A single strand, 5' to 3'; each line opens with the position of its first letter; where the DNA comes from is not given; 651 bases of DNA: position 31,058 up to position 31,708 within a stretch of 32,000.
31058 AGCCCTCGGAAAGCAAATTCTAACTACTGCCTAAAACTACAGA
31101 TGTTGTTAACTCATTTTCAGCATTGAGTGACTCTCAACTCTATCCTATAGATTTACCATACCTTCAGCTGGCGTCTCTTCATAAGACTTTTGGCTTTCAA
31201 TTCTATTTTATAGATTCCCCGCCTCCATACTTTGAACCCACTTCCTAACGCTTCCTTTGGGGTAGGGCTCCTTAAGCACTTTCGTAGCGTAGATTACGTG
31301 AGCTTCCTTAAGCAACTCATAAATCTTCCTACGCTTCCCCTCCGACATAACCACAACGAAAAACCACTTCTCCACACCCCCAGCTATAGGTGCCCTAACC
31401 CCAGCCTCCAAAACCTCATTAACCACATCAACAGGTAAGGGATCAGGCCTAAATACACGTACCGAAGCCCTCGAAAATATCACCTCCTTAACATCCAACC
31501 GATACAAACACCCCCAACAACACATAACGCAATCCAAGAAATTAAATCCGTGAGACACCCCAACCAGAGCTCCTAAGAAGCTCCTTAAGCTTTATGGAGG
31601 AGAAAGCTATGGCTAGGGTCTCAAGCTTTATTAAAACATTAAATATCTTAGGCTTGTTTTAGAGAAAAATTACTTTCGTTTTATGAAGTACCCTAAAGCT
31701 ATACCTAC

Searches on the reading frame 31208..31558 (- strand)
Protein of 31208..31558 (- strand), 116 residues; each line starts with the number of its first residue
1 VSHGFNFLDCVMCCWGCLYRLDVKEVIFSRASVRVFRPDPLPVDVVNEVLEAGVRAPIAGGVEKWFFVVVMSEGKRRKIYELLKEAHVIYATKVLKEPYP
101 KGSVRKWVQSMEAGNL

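Call 7: search_protein_families(library=pfam, proteins=[window:31208-31558:-], max_evalue=0.00001)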
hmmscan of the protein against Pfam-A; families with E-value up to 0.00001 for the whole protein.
window:31208-31558:- (116 aa): 1 family
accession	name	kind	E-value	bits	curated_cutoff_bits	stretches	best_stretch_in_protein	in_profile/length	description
PF00881.29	Nitroreductase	-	2.7e-11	44.4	23.5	1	28-86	2-60/167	Nitroreductase family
